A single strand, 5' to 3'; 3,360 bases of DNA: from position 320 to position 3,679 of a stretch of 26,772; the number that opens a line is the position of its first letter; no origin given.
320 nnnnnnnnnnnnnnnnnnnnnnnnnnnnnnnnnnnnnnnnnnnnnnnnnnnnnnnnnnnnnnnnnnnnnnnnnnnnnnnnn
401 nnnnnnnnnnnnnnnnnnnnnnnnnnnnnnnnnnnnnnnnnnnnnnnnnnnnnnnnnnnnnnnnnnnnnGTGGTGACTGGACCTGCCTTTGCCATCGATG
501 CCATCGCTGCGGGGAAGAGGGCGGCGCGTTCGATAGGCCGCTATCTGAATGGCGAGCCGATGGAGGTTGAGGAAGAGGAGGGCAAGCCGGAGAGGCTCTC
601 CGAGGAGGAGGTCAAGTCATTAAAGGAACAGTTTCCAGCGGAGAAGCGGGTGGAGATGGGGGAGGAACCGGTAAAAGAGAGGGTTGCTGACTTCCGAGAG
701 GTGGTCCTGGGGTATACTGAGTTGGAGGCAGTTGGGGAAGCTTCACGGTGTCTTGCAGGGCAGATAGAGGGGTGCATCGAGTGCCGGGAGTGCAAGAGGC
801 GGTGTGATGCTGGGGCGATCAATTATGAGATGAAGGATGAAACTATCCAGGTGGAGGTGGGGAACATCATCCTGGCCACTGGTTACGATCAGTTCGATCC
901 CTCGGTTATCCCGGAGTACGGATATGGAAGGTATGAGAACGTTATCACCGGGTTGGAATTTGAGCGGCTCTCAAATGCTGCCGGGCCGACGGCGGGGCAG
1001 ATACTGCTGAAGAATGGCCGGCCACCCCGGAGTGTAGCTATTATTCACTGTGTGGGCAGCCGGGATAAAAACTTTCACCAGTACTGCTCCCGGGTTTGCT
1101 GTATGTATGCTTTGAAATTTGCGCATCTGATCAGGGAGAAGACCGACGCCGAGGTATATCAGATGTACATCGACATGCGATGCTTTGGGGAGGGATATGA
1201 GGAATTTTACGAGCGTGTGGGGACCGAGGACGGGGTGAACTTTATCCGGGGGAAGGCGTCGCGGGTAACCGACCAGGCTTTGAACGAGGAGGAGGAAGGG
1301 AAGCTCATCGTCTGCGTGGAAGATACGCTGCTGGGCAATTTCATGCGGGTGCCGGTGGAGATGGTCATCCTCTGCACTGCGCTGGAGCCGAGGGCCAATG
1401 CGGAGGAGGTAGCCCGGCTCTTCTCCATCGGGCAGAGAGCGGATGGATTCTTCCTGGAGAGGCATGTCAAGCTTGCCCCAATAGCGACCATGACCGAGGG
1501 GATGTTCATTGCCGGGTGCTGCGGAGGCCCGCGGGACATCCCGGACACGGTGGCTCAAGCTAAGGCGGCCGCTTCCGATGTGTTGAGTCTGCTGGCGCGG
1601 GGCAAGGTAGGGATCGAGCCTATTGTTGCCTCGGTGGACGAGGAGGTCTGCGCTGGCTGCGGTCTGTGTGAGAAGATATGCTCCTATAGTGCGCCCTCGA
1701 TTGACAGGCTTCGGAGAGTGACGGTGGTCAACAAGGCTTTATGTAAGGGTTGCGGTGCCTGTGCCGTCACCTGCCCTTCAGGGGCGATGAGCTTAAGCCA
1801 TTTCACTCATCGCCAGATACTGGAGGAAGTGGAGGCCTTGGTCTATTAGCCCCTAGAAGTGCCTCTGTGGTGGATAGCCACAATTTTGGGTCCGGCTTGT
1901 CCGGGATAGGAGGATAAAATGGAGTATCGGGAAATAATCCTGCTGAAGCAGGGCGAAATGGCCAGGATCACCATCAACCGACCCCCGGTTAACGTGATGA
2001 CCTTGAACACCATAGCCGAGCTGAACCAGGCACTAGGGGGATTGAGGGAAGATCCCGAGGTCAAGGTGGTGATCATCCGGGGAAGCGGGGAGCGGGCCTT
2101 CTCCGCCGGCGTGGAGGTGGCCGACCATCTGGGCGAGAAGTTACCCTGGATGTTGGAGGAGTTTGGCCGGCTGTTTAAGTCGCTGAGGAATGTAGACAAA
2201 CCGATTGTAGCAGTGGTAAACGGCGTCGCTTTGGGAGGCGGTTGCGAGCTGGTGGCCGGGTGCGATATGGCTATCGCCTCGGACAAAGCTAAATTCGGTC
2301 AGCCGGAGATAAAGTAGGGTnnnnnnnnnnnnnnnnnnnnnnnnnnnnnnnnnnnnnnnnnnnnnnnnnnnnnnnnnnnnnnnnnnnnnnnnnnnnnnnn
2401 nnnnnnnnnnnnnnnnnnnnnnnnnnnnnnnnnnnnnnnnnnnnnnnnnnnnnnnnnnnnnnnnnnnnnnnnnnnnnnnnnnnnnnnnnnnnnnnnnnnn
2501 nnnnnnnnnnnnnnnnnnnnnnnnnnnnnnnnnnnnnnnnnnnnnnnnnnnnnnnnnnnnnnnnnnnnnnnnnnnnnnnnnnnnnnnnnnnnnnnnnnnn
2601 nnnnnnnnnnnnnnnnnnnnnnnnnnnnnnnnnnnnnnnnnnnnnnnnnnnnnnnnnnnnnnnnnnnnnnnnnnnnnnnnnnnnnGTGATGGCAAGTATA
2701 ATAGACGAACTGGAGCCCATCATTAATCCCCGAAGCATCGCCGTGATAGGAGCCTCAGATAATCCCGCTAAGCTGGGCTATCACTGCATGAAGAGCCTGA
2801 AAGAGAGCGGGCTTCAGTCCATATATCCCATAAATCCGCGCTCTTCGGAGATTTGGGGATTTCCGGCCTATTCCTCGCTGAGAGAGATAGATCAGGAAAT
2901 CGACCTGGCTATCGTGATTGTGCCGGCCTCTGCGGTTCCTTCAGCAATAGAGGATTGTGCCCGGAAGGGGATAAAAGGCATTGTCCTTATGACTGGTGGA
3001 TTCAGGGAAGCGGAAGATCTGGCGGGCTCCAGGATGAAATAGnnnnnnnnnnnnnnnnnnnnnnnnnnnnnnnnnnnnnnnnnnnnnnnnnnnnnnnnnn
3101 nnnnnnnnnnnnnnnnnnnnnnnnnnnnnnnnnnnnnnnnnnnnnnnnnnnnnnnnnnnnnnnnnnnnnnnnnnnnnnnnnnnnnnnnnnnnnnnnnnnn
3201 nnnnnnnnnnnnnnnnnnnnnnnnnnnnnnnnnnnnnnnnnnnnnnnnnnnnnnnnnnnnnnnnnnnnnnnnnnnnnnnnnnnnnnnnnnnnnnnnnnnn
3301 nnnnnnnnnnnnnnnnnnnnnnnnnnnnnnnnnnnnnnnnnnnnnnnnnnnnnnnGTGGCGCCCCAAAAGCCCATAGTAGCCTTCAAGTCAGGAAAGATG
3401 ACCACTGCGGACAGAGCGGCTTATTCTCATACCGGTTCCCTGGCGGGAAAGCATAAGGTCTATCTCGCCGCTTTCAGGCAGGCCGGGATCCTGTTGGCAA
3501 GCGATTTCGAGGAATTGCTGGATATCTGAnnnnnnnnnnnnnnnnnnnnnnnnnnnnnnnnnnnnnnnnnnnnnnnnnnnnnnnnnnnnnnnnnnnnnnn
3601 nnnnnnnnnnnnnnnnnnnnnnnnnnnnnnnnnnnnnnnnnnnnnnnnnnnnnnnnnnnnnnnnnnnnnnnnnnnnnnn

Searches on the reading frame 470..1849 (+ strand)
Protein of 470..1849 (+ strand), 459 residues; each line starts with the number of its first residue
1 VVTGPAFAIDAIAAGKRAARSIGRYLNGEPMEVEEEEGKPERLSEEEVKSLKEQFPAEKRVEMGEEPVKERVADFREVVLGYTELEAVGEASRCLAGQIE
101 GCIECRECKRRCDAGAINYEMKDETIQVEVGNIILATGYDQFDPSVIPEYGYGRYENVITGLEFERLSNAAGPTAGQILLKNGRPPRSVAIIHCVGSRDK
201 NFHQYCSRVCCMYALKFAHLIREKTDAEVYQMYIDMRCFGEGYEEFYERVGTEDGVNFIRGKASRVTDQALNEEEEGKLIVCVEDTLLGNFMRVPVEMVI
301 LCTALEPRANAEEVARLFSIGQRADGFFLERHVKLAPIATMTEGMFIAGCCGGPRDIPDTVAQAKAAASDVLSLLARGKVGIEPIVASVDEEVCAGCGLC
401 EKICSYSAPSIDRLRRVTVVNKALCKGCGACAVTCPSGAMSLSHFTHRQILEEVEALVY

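Call 13: find_encoding_contigs(protein=window:470-1849:+, flank=10000, max_places=6)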
Protein window:470-1849:+ (459 aa): no gene with exactly this product is on record in the collection.

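Call 56: search_solved_structures(query=window:470-1846:+, max_evalue=1e-60, show_alignments=1)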
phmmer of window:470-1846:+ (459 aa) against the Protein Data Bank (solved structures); distinct sequences matched with E-value up to 1e-60: 5.
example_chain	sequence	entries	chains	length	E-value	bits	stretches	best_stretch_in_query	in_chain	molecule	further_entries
5odc_A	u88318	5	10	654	4.7e-113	381.4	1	100-457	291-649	Heterodisulfide reductase, subunit A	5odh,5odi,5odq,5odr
8rvv_A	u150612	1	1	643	6e-109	367.8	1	98-457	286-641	H(2):CoB-CoM heterodisulfide,ferredoxin reductase subunit A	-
8rvu_a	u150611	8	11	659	6.5e-109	367.7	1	98-457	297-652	H(2):CoB-CoM heterodisulfide,ferredoxin reductase subunit A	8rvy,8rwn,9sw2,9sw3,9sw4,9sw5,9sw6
9sfi_A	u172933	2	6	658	1.5e-102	346.7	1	100-456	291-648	CoB--CoM heterodisulfide reductase iron-sulfur subunit A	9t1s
7bkb_A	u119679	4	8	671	4.3e-95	322.2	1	99-457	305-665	CoB--CoM heterodisulfide reductase iron-sulfur subunit A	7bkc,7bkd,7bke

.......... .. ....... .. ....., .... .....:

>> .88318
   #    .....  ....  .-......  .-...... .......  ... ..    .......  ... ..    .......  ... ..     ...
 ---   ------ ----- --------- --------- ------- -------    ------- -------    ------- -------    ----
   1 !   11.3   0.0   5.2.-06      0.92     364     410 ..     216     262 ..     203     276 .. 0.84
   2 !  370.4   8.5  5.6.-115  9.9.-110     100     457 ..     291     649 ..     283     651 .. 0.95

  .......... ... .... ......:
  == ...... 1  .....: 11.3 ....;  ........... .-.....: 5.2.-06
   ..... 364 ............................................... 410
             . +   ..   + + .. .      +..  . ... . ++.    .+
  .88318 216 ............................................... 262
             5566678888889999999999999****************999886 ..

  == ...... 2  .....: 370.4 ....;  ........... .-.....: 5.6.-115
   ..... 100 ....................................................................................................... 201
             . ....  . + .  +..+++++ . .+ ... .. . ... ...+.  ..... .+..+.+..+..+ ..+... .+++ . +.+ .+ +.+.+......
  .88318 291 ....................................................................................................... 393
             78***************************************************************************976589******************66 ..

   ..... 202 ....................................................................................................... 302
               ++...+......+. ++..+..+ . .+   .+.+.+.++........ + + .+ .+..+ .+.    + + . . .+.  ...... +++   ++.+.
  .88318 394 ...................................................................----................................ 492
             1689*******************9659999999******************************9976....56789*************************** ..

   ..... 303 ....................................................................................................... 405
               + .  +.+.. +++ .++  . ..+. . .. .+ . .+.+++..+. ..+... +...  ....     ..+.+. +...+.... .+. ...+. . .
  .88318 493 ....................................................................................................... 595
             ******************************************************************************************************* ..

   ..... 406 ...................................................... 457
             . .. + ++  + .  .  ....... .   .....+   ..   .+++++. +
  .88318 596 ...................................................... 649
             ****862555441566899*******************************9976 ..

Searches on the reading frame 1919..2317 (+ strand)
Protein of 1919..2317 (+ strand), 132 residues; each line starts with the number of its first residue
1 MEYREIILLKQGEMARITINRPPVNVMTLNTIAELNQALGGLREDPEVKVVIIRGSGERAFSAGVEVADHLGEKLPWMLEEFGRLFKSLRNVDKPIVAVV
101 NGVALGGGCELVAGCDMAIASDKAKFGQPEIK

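Call 32: find_encoding_contigs(protein=window:1919-2317:+, flank=10000, max_places=5)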
Protein window:1919-2317:+ (132 aa): no gene with exactly this product is on record in the collection.

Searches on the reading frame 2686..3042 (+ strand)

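Call 26: search_protein_families(library=pfam, proteins=[window:2686-3042:+], max_evalue=0.001)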
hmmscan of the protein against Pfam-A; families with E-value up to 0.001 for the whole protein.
window:2686-3042:+ (118 aa): 2 families
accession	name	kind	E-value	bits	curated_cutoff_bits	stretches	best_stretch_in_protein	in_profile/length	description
PF13380.12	CoA_binding_2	-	1.9e-23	83.5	22.8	1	16-108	1-92/116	CoA binding domain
PF02629.25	CoA_binding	-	7.6e-18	65.5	22.3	1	15-104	3-96/97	CoA binding domain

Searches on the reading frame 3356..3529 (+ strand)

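Call 26: search_protein_families(library=pfam, proteins=[window:3356-3529:+], max_evalue=0.001)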
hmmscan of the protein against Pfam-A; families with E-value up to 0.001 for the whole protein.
window:3356-3529:+ (57 aa): 1 family
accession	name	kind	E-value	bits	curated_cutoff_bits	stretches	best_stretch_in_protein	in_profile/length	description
PF13607.11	Succ_CoA_lig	-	3.9e-17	62.7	27.4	1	2-57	79-134/138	Succinyl-CoA ligase like flavodoxin domain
